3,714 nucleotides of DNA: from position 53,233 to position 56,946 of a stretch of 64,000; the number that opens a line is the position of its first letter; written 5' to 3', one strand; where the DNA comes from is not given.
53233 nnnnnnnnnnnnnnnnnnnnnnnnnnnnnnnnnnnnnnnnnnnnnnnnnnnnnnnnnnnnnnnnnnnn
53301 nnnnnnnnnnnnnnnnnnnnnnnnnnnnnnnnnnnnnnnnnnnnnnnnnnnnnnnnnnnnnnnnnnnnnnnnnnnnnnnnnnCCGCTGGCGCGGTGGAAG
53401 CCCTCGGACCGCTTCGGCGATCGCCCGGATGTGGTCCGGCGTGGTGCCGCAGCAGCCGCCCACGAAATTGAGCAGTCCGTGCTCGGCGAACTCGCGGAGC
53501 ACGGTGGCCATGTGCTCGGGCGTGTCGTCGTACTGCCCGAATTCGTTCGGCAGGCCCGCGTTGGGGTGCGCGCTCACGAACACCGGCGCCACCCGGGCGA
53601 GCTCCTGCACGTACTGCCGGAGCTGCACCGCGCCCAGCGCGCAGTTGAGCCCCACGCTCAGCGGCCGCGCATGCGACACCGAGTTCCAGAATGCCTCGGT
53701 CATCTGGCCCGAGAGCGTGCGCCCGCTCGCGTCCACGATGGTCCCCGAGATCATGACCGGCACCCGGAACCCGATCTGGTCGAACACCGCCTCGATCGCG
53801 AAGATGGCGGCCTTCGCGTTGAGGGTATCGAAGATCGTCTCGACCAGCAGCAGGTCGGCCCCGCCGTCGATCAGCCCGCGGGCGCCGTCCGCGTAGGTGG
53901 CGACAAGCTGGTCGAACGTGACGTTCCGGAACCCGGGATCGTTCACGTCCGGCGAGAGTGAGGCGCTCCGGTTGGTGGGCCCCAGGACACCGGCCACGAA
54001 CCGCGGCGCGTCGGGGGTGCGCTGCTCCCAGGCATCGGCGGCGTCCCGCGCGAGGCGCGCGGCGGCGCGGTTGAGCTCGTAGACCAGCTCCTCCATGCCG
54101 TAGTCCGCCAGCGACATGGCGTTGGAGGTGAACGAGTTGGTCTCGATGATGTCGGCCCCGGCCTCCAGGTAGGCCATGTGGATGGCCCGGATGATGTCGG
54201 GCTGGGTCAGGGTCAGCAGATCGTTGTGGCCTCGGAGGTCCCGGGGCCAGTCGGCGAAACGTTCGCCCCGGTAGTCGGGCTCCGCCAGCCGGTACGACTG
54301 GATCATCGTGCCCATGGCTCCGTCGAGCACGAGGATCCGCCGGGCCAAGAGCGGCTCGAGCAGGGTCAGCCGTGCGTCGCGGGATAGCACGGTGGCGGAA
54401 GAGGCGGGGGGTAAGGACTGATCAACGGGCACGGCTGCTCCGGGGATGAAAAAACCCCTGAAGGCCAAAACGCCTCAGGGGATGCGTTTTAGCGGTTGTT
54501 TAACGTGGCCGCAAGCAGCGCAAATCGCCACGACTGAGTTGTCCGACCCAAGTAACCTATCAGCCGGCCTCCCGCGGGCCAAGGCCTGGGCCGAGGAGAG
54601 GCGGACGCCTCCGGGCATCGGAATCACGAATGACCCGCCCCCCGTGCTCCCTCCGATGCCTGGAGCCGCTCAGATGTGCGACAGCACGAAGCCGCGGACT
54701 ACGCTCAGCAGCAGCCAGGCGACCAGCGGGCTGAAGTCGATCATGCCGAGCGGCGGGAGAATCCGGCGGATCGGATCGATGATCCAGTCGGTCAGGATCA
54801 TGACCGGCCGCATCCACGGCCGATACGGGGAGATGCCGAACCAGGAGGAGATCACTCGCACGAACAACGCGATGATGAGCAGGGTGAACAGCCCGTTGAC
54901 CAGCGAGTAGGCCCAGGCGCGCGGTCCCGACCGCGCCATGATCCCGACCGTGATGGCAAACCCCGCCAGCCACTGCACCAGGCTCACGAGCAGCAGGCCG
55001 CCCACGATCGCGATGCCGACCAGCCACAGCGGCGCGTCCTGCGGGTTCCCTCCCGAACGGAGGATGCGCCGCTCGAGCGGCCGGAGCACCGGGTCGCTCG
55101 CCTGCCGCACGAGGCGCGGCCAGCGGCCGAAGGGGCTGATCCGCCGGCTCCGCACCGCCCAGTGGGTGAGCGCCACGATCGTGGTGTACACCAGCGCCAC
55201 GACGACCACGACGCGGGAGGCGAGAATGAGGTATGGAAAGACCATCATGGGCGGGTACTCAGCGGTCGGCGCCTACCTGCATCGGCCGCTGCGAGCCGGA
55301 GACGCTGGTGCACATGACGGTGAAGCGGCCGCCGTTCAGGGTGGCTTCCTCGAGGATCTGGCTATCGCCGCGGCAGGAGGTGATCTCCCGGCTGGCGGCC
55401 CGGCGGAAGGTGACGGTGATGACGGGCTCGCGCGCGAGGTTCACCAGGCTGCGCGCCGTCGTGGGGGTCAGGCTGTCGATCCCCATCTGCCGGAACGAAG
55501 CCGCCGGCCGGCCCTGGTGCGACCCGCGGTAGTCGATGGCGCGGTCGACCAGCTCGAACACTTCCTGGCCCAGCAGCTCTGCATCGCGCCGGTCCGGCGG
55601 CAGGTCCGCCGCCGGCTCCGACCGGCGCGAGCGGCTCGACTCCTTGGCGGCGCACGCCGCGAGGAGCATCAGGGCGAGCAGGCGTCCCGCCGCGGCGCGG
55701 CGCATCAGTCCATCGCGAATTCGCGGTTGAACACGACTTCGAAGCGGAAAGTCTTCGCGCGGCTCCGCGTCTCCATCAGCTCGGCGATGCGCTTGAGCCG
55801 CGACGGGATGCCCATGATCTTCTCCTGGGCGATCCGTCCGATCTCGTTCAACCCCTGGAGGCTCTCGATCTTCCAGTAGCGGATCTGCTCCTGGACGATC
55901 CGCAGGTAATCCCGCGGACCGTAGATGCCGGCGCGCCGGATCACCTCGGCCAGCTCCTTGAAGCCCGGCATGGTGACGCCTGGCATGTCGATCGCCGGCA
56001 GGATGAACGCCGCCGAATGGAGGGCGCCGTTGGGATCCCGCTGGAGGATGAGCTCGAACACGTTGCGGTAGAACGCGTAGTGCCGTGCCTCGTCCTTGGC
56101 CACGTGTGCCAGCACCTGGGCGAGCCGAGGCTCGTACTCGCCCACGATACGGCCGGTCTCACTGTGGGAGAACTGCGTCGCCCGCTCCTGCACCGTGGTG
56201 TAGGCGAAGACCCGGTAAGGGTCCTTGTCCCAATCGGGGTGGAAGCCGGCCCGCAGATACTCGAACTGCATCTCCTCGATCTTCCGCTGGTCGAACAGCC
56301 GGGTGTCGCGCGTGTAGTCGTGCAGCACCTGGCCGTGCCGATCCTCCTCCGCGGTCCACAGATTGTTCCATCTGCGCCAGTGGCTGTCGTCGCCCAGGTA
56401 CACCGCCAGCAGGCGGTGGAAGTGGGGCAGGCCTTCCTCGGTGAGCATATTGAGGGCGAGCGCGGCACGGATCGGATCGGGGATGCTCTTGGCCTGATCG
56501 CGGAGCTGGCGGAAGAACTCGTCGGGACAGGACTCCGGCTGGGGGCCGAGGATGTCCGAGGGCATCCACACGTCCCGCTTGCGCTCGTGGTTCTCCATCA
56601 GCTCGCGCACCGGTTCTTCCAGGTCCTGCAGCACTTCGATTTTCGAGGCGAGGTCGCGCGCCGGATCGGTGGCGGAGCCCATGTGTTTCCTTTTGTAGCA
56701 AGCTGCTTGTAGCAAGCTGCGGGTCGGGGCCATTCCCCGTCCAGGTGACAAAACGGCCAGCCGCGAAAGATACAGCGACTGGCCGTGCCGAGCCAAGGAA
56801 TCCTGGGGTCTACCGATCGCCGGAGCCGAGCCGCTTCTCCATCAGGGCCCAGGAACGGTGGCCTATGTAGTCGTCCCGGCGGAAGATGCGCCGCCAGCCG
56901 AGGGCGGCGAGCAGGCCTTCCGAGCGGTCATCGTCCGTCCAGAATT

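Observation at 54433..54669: Structured 237-nt leader with a terminator abutting the metH ribosome-binding site: candidate riboswitch or attenuator for the methionine-cycle operon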

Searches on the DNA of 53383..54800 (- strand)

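Call 4: search_rna_families(source=window, start=54300, end=54800, threshold=evalue, max_evalue=10, show_alignments=5)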
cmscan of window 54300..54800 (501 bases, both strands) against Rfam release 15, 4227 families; matches with E-value up to 10: 5.
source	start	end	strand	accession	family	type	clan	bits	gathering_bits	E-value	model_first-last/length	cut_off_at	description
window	54472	54541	-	RF00521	SAM_alpha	Cis-reg; riboswitch;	-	40.7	36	8e-08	1-79/79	no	Alpha-proteobacteria SAM riboswitch aptamer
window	54479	54537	-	RF01726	SAM-II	Cis-reg; riboswitch;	-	28.2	44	0.0025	1-60/60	no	SAM-II riboswitch aptamer (SAM-II long loop)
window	54609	54665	-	RF00891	mir-671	Gene; miRNA;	-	15.7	65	9.3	1-84/84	no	mir-671 microRNA precursor family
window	54447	54503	-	RF02399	NsiR1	Gene; sRNA;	-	13.8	39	5.3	1-60/60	no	Nitrogen stress-induced RNA 1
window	54300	54342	+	RF00255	mir-218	Gene; miRNA;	-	12.8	62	9.3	40-82/82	5'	mir-218 microRNA precursor family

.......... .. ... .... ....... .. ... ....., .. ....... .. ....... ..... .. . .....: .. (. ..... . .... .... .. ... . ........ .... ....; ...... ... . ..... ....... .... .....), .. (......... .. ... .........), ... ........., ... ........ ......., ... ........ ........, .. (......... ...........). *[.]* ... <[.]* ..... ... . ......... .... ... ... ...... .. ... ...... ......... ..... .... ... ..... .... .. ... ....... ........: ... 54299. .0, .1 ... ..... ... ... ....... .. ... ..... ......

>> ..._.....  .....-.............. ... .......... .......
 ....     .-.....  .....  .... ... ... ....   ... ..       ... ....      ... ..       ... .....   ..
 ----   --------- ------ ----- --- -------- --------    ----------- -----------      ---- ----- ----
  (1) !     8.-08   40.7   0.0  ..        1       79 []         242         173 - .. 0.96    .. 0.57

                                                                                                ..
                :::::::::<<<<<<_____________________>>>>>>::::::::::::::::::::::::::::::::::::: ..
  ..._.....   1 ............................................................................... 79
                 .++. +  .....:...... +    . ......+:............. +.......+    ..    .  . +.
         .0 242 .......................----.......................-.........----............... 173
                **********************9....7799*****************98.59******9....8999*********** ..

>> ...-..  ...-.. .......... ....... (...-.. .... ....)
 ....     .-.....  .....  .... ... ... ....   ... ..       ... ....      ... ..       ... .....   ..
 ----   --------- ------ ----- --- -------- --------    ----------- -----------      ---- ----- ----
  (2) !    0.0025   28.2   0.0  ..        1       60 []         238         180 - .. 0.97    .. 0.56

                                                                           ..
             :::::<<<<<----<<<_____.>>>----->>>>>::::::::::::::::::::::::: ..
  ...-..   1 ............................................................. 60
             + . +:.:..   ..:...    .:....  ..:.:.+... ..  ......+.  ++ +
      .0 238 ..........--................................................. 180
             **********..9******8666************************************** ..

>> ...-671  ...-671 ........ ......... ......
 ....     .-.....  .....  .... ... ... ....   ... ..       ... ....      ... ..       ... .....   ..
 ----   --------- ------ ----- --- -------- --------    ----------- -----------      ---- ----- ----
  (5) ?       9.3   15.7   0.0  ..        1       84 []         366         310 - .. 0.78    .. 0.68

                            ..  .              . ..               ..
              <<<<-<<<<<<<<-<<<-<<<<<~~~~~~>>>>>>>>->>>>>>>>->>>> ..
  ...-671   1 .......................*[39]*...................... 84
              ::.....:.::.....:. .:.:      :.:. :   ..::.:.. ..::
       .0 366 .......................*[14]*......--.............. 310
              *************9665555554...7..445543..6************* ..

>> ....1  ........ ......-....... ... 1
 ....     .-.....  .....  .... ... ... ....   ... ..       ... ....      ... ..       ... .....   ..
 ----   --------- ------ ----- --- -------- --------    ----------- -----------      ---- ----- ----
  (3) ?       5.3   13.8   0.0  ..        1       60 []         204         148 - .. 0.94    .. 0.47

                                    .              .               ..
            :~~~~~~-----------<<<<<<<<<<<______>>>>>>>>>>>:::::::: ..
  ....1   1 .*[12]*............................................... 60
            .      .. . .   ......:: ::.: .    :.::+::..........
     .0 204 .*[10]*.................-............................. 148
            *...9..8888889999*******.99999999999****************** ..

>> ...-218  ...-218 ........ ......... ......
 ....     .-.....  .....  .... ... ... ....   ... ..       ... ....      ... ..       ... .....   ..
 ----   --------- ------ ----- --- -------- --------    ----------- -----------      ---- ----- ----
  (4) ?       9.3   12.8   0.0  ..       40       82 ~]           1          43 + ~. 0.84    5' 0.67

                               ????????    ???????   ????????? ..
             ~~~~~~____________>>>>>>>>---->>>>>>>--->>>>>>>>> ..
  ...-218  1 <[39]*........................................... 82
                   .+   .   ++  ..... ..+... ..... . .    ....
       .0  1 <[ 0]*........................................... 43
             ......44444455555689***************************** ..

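Call 11: search_rna_families(sources=[L001, L002, L003, L004, L005, L006, L007, L008, L009, L010, L011, L012, L013, L014, L015, L017, L020, L022, L059, L030], threshold=gathering)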
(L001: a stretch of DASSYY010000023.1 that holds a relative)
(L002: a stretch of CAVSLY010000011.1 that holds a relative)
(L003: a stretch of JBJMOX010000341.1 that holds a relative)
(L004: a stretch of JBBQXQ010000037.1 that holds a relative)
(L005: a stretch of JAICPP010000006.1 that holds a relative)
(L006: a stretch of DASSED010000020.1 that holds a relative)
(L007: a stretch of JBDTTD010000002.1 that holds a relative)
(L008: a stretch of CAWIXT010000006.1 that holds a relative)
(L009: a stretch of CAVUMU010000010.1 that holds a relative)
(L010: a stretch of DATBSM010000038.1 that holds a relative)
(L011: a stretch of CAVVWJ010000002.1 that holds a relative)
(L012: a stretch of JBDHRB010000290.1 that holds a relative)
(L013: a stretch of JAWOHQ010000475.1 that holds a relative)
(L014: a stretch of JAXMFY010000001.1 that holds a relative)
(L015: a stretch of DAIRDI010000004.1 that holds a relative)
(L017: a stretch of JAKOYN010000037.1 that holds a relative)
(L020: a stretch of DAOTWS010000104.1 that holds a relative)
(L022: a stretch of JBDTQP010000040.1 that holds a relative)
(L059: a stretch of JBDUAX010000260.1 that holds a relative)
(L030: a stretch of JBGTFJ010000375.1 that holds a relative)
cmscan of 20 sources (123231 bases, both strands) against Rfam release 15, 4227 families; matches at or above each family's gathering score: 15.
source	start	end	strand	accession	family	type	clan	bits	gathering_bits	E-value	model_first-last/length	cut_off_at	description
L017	1287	1637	-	RF00010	RNaseP_bact_a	Gene; ribozyme;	CL00002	337.2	100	1.7e-109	1-367/367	no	Bacterial RNase P class A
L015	563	920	-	RF00010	RNaseP_bact_a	Gene; ribozyme;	CL00002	332.8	100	5.2e-108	1-367/367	no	Bacterial RNase P class A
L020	2809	2913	+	RF00162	SAM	Cis-reg; riboswitch;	CL00012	90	44.4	7.8e-20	1-108/108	no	SAM riboswitch aptamer (S box leader)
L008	2897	2970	+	RF00521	SAM_alpha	Cis-reg; riboswitch;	-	51.9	36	1.8e-08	1-79/79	no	Alpha-proteobacteria SAM riboswitch aptamer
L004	2895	2969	+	RF00521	SAM_alpha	Cis-reg; riboswitch;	-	51.7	36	1.9e-08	1-79/79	no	Alpha-proteobacteria SAM riboswitch aptamer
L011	2902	2976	+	RF00521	SAM_alpha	Cis-reg; riboswitch;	-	50.3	36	4.7e-08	1-79/79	no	Alpha-proteobacteria SAM riboswitch aptamer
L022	2864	2937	+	RF00521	SAM_alpha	Cis-reg; riboswitch;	-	48.2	36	1.7e-07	1-79/79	no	Alpha-proteobacteria SAM riboswitch aptamer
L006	2879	2953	+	RF00521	SAM_alpha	Cis-reg; riboswitch;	-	47.7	36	2.4e-07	1-79/79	no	Alpha-proteobacteria SAM riboswitch aptamer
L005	2874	2947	+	RF00521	SAM_alpha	Cis-reg; riboswitch;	-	46.2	36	6.1e-07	1-79/79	no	Alpha-proteobacteria SAM riboswitch aptamer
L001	2884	2953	+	RF00521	SAM_alpha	Cis-reg; riboswitch;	-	44.3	36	2e-06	1-79/79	no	Alpha-proteobacteria SAM riboswitch aptamer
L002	2886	2955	+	RF00521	SAM_alpha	Cis-reg; riboswitch;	-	44.2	36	2.1e-06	1-79/79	no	Alpha-proteobacteria SAM riboswitch aptamer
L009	2852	2924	+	RF00521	SAM_alpha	Cis-reg; riboswitch;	-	44.1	36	2.3e-06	1-79/79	no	Alpha-proteobacteria SAM riboswitch aptamer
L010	2896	2968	+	RF00521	SAM_alpha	Cis-reg; riboswitch;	-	43.2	36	3.9e-06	1-79/79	no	Alpha-proteobacteria SAM riboswitch aptamer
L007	48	120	+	RF00521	SAM_alpha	Cis-reg; riboswitch;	-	41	36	1.6e-05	1-79/79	no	Alpha-proteobacteria SAM riboswitch aptamer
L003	2873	2947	+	RF00521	SAM_alpha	Cis-reg; riboswitch;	-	37.6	36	0.00013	1-79/79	no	Alpha-proteobacteria SAM riboswitch aptamer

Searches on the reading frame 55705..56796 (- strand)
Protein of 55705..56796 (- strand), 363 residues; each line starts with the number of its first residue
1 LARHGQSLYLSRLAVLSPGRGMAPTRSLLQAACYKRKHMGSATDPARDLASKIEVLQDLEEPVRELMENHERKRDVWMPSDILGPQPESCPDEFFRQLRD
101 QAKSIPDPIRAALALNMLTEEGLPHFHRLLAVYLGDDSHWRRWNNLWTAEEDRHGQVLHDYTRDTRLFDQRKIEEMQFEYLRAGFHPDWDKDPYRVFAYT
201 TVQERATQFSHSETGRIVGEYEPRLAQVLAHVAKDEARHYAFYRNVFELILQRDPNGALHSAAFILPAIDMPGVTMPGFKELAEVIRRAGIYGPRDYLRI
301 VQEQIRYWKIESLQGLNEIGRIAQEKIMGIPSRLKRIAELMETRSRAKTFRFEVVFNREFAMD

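Call 7: search_protein_families(library=pfam, proteins=[window:55705-56796:-])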
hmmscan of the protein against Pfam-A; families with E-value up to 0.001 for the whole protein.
window:55705-56796:- (363 aa): 1 family
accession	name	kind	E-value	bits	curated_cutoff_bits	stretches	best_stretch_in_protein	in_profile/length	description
PF03405.20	FA_desaturase_2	-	1.1e-95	320.7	22.7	1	52-356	2-325/325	Fatty acid desaturase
